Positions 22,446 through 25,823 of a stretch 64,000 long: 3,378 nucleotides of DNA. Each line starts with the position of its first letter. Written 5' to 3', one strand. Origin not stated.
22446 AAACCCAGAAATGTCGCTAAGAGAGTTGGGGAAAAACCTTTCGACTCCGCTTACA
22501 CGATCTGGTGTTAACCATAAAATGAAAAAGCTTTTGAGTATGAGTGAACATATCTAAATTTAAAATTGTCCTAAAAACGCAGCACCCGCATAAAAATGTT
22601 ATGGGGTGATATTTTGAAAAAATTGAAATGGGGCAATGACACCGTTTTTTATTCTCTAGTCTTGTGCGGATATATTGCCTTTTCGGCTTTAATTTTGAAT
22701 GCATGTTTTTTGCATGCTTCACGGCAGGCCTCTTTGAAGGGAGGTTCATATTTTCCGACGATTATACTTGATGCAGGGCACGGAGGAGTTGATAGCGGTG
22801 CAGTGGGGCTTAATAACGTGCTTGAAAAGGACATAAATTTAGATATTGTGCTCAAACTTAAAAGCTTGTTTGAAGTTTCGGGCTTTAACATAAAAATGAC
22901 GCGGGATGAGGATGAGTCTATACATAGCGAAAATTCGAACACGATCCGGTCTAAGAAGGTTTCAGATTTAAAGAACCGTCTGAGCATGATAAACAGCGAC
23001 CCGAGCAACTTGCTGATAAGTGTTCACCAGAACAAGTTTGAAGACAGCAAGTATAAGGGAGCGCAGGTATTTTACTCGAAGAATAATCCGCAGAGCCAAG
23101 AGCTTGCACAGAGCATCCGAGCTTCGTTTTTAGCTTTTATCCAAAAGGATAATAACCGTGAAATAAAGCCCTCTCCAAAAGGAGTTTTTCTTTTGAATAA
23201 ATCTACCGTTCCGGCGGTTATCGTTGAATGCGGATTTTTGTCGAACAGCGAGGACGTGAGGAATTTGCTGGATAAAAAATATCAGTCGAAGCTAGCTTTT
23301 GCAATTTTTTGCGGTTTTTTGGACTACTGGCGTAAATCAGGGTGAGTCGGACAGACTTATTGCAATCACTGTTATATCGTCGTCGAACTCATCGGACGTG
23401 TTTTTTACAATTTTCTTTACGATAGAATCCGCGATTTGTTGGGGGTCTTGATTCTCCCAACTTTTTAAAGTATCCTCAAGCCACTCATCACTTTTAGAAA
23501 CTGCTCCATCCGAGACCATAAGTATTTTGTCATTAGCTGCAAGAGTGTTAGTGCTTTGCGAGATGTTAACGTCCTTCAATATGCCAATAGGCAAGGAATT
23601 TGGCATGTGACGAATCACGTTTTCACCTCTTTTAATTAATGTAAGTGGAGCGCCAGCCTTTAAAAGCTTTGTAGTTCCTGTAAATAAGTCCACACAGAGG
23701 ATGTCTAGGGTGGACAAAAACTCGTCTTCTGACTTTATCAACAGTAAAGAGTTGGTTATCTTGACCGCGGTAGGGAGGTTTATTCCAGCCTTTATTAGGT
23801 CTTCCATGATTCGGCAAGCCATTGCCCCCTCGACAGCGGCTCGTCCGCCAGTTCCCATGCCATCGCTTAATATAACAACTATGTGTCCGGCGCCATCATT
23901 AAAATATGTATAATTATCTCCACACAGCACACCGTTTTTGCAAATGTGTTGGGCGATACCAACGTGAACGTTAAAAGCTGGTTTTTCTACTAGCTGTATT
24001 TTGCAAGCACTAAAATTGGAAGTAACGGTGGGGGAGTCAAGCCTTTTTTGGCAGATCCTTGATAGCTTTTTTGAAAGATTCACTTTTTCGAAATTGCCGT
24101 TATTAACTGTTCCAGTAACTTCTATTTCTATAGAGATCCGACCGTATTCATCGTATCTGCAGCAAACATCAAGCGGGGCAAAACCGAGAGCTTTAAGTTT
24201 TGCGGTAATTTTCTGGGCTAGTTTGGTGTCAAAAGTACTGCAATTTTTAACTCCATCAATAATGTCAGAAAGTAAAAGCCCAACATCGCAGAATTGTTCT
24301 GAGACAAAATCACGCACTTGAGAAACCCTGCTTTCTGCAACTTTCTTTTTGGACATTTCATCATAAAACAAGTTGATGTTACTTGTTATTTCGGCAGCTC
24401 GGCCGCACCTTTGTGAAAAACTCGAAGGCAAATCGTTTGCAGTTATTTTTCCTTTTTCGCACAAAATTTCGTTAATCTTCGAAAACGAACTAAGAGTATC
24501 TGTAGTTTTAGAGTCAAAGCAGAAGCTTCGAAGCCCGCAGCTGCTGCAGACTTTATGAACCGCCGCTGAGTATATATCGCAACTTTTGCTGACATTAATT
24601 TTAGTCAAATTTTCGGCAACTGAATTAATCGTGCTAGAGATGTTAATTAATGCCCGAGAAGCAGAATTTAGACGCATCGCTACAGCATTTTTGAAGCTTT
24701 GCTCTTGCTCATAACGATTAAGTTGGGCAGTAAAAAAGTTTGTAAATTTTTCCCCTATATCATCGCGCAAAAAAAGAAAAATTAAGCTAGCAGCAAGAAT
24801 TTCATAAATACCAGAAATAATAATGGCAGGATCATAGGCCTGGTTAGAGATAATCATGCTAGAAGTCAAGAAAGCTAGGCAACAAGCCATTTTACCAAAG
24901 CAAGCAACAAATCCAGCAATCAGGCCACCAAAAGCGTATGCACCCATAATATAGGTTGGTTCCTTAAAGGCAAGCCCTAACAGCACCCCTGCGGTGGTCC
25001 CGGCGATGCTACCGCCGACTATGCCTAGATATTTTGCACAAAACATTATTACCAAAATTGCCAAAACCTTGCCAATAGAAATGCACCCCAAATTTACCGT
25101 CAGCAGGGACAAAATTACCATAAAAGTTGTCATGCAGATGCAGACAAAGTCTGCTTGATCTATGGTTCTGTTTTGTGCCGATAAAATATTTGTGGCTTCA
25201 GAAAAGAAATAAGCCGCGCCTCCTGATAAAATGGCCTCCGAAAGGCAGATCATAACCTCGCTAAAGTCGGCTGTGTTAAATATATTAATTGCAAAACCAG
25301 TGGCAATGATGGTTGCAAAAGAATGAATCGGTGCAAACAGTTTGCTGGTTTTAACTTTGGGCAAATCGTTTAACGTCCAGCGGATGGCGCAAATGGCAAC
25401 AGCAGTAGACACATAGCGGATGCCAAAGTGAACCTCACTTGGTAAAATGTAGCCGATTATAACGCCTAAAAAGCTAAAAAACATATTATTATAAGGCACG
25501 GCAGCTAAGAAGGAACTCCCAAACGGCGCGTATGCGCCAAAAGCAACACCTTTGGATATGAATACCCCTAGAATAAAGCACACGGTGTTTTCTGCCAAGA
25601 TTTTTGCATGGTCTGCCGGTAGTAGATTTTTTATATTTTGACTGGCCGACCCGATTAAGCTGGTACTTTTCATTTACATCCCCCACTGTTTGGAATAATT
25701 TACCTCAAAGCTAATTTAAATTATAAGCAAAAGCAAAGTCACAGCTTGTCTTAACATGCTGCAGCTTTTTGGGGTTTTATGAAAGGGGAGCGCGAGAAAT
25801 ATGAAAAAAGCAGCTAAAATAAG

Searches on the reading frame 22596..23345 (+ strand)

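Call 78: search_protein_families(library=pfam, proteins=[window:22596-23345:+], max_evalue=0.001)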
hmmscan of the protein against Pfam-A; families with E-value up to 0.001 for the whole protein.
window:22596-23345:+ (249 aa): 1 family
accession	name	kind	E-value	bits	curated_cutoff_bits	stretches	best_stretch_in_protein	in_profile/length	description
PF01520.23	Amidase_3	-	7.1e-45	153.6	27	1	56-238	1-169/174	N-acetylmuramoyl-L-alanine amidase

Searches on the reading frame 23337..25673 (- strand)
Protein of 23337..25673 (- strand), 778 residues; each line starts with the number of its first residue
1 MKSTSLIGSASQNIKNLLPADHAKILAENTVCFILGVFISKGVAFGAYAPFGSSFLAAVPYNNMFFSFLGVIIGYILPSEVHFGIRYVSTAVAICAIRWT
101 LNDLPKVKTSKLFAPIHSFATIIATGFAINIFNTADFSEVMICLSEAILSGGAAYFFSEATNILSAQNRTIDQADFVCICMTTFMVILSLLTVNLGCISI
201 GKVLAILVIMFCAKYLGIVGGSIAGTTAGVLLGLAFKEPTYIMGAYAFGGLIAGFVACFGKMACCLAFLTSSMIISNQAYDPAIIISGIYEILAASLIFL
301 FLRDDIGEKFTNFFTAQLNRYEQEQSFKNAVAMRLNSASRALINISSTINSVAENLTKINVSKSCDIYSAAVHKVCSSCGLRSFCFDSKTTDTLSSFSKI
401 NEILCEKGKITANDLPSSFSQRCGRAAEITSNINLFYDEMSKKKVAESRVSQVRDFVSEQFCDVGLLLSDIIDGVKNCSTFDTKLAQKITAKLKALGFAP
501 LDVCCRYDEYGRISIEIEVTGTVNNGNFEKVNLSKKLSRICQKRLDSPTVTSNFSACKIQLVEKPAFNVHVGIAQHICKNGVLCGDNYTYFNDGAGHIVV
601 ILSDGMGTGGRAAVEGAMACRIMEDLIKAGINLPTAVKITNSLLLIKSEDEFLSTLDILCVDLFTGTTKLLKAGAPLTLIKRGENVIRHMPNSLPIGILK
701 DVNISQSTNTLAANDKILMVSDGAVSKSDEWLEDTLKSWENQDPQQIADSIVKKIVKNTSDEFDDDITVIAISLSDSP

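Call 78: search_protein_families(library=pfam, proteins=[window:23337-25673:-], max_evalue=0.001)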
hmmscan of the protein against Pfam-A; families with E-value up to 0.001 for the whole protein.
window:23337-25673:- (778 aa): 2 families
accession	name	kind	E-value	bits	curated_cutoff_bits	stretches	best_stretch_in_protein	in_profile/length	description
PF19732.4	SpoIIE_N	-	1.1e-39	136.9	27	1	18-582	30-603/605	Stage II sporulation protein E N-terminal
PF07228.17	SpoIIE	-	1.4e-28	100.6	25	1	595-773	2-190/192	Stage II sporulation protein E (SpoIIE)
